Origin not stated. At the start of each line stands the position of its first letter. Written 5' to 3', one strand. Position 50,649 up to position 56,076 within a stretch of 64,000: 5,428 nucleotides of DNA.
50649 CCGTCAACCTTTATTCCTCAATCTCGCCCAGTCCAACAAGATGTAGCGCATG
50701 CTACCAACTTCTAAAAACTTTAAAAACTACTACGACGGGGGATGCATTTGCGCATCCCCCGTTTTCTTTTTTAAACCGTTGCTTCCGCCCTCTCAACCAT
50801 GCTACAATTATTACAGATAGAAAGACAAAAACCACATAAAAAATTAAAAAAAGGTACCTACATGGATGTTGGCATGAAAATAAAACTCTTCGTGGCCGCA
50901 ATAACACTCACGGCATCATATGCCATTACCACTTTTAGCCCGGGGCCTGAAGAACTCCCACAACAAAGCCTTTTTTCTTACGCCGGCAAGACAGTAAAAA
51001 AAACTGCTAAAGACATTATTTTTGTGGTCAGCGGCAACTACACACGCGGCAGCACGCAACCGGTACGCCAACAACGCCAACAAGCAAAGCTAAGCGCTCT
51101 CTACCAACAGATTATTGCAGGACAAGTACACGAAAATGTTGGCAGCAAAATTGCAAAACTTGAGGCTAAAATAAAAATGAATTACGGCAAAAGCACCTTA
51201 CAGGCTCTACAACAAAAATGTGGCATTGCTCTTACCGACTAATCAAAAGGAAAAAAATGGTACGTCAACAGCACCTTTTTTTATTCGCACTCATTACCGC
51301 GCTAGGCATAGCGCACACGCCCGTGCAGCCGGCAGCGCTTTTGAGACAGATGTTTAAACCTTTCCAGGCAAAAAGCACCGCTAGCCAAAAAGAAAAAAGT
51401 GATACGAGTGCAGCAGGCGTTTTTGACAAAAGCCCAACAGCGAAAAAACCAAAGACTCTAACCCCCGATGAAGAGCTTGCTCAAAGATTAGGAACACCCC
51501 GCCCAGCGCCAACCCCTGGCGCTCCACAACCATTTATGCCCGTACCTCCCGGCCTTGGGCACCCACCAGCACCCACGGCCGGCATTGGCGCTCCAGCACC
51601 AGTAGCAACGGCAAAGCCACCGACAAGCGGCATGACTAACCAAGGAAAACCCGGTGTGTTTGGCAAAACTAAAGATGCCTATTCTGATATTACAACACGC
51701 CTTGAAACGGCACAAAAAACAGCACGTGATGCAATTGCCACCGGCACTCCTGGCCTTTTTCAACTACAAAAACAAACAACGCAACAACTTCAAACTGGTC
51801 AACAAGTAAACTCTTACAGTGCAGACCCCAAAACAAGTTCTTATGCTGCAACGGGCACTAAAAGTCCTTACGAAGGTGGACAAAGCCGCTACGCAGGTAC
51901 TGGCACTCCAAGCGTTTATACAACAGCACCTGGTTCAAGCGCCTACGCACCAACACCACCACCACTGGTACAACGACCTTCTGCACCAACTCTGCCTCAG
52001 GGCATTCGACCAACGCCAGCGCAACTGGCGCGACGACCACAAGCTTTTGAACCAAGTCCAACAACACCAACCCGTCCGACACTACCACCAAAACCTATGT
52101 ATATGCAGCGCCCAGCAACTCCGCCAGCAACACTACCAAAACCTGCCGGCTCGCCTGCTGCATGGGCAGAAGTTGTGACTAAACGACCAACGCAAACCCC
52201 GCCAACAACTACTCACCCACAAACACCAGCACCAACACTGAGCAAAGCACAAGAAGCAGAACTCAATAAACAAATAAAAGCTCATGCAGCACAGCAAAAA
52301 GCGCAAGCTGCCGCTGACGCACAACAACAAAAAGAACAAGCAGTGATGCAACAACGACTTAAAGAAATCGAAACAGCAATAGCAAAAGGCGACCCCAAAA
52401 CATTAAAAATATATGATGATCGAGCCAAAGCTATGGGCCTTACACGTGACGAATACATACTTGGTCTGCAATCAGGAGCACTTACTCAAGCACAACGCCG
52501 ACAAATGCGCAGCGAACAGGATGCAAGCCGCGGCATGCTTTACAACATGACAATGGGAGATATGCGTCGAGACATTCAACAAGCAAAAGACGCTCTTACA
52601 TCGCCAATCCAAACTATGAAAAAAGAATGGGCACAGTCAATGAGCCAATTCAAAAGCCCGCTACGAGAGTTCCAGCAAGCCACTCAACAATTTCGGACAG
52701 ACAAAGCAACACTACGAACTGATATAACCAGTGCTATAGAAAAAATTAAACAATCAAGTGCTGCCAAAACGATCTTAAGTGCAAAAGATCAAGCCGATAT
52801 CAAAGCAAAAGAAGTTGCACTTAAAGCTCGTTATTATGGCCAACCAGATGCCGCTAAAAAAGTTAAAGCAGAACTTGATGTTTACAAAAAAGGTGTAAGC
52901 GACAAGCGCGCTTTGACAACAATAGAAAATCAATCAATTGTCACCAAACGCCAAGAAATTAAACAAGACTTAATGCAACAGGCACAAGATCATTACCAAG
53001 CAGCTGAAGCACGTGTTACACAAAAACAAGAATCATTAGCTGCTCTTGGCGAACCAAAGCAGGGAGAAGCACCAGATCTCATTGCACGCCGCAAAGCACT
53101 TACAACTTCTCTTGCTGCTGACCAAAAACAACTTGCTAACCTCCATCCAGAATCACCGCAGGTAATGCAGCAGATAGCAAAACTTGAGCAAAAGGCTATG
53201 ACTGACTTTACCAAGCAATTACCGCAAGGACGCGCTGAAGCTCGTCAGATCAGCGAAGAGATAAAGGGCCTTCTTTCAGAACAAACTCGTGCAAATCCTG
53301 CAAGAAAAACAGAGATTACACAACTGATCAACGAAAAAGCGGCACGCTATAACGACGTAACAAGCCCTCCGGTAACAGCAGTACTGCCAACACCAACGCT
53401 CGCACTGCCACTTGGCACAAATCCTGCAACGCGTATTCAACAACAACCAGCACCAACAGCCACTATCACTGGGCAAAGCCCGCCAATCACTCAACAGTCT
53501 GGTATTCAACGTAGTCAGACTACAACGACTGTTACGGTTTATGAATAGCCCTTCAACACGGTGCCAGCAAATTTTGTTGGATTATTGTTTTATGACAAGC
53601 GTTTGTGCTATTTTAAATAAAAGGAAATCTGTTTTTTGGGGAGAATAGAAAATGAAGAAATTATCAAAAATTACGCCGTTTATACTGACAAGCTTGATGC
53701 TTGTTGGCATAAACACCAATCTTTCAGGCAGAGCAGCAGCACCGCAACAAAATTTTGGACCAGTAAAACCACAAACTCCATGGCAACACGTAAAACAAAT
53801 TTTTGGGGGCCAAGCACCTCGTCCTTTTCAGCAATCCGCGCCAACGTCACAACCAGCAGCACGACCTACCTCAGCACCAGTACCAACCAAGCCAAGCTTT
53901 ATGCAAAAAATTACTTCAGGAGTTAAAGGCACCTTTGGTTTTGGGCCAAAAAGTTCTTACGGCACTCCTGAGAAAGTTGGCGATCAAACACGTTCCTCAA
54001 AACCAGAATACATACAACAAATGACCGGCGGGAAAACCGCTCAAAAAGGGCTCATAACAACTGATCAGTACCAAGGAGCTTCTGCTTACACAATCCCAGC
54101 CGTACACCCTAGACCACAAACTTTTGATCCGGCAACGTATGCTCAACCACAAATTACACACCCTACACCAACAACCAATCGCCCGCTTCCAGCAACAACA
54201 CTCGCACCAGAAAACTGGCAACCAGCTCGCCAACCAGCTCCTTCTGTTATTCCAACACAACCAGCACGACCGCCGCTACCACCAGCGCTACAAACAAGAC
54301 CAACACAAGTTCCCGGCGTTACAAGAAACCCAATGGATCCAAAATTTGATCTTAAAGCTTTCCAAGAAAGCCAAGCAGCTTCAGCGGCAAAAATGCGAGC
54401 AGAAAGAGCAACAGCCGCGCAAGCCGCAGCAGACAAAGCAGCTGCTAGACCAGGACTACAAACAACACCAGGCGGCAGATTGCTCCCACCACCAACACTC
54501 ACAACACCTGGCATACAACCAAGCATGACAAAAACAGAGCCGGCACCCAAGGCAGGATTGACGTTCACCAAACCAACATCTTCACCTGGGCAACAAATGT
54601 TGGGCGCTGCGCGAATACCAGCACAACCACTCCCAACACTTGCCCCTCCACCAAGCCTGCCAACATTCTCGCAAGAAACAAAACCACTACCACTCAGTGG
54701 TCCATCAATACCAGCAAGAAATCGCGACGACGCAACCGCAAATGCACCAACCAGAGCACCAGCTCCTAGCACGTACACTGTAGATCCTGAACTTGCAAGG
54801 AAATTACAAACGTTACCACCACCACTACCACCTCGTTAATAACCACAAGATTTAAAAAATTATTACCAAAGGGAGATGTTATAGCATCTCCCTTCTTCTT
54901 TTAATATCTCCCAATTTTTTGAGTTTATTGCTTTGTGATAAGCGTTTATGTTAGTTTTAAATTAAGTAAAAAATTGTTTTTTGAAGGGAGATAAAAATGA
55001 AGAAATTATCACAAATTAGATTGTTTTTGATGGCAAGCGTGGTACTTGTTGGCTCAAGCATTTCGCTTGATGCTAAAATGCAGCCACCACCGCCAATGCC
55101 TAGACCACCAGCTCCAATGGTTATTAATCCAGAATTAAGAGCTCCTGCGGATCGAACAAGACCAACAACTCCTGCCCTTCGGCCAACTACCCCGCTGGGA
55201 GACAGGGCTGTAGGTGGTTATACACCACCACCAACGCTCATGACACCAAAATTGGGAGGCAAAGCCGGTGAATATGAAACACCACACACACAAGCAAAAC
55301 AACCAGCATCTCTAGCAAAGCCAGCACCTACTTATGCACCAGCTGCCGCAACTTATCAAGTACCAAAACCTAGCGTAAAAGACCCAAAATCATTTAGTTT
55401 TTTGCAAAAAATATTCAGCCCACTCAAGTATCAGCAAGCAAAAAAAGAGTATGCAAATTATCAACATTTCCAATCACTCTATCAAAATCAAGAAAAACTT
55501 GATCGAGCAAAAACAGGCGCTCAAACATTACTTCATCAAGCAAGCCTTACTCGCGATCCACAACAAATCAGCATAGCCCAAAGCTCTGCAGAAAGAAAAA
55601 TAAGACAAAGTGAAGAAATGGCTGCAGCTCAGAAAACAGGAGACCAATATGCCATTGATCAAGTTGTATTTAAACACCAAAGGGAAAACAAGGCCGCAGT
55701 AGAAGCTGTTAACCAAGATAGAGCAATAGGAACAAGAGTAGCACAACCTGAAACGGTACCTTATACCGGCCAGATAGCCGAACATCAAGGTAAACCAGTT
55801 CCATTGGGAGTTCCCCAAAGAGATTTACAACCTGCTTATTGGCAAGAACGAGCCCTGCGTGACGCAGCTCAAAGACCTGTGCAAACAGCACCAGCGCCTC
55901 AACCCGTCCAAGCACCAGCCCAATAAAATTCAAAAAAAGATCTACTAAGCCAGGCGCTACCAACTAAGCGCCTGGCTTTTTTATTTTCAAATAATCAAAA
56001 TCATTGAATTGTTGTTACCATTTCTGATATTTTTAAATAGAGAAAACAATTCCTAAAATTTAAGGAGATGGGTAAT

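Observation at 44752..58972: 14-kb cluster of eight secreted genes, seven encoding Pro/Gln/Thr/Ala-rich low-complexity proteins: a candidate effector island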

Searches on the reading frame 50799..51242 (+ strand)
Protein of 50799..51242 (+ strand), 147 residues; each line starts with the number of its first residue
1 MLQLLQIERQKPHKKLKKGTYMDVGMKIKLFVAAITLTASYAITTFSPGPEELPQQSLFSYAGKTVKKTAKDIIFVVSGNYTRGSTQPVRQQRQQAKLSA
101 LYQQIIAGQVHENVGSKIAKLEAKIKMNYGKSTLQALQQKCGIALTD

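Call 6: search_protein_families(library=pfam, proteins=[window:50799-51242:+], max_evalue=1)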
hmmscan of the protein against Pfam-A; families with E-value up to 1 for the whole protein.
window:50799-51242:+ (147 aa): 0 families

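Call 7: search_protein_families(library=ncbifam, proteins=[window:50799-51242:+], max_evalue=1)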
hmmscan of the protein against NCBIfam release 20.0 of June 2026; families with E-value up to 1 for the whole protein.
window:50799-51242:+ (147 aa): 0 families

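Call 73: predict_structure(protein=window:50874-51242:+)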
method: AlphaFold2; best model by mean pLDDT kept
length: 122 residues; sequences in the alignment: 1
mean_pLDDT: 43.3   pTM: 0.17
mean pLDDT of the five models: 43.3, 42.6, 36.4, 36.3, 35.2
residues with pLDDT >= 90: 0; 70-90: 0; 50-70: 25; < 50: 97
segments of 3 or more residues with pLDDT < 50: 1-8, 10-13, 15-87, 108-110, 112-114, 119-122
pLDDT, mean of each block of 10 residues (from residue 1): 43 41 37 36 38 40 36 43 45 61 53 49 40
secondary structure, 60 per line:
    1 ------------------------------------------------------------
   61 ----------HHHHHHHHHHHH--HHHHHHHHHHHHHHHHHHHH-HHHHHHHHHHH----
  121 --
elements in order: H71-82 H85-104 H106-116

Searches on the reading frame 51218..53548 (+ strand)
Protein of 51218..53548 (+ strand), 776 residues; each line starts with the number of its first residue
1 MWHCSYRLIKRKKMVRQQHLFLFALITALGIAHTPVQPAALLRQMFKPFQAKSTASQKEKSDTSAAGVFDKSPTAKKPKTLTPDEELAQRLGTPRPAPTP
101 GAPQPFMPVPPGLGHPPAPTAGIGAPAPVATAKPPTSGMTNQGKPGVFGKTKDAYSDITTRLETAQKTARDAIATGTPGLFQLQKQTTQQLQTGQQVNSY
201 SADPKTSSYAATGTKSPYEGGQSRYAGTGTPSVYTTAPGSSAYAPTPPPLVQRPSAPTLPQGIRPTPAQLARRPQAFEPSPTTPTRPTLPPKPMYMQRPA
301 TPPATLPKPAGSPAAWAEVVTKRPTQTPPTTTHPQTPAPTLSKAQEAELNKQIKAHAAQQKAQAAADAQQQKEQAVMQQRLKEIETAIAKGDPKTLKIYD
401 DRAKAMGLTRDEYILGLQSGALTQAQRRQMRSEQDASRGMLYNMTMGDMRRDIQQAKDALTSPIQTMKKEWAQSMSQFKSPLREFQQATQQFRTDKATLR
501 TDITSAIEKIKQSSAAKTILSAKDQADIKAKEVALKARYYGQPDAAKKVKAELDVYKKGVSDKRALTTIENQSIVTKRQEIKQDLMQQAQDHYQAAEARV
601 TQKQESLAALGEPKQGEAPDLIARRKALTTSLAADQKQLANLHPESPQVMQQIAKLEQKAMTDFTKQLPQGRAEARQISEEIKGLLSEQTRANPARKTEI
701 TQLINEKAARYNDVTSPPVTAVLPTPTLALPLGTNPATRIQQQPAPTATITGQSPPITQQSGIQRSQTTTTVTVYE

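Call 6: search_protein_families(library=pfam, proteins=[window:51218-53548:+], max_evalue=1)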
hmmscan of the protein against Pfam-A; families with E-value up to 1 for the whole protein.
window:51218-53548:+ (776 aa): 1 family
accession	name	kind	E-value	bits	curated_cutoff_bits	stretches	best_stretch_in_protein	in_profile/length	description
PF05637.18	Glyco_transf_34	-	0.057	13.6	23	1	532-669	107-215/238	galactosyl transferase GMA12/MNN10 family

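Call 7: search_protein_families(library=ncbifam, proteins=[window:51218-53548:+], max_evalue=1)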
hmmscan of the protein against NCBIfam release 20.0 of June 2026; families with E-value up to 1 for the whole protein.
window:51218-53548:+ (776 aa): 0 families

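Call 24: find_related_loci(query=A1, collection=genome_contigs, flank=10000)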
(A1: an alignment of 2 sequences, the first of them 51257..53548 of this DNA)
Query A1 (763 aa) in genome_contigs; peptide patterns used: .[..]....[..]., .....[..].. (x = any residue, [..] = any of these).
67 stretches matched a pattern, but none encodes a relative of the query by tblastn (E <= 1e-3).

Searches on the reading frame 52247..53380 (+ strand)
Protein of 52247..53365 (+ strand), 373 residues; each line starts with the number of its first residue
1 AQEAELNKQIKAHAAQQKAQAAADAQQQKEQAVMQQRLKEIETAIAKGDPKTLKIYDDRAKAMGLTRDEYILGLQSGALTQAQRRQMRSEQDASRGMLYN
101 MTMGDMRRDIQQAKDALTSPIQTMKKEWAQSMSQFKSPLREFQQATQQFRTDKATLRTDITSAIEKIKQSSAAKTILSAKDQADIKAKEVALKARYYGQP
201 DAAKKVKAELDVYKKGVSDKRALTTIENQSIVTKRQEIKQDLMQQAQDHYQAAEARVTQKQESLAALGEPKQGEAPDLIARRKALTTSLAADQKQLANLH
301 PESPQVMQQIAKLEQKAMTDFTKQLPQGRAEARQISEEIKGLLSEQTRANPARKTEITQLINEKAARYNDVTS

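Call 22: find_homologous_proteins(query=window:52247-53365:+, max_evalue=0.001)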
Query seq(373 aa): 8000 candidates shared short words with the query, none scored E <= 0.001.

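Call 62: search_solved_structures(query=A5, max_evalue=1)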
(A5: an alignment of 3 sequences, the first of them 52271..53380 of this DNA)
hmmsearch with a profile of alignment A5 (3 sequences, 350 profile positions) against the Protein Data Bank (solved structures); distinct sequences matched with E-value up to 1: 2.
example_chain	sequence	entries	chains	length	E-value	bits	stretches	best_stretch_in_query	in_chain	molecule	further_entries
4xa1_A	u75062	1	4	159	0.00033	23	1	44-142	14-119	Gp7-MYH7(1173-1238)-EB1 chimera protein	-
4q62_A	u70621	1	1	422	0.23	13.7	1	204-243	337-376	Leucine-rich repeat-and coiled coil-containing protein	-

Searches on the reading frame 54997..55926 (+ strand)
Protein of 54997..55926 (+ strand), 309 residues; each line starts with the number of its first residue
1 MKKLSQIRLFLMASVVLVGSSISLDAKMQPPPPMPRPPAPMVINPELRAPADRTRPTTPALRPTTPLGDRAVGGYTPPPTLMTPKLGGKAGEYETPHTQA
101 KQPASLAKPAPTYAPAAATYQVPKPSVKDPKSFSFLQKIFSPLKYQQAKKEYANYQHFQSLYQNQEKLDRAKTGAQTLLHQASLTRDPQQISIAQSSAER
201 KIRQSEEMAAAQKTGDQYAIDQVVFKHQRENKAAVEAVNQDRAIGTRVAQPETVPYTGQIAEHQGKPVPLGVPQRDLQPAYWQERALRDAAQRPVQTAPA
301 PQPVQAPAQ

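Call 6: search_protein_families(library=pfam, proteins=[window:54997-55926:+], max_evalue=1)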
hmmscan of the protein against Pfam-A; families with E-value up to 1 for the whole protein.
window:54997-55926:+ (309 aa): 1 family
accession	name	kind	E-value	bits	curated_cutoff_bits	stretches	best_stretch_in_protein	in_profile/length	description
PF18190.7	Plk4_PB1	-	0.084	13.4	26.4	1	172-234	37-99/107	Polo-like Kinase 4 Polo Box 1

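Call 7: search_protein_families(library=ncbifam, proteins=[window:54997-55926:+], max_evalue=1)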
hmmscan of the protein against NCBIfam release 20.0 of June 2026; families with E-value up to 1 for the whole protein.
window:54997-55926:+ (309 aa): 0 families
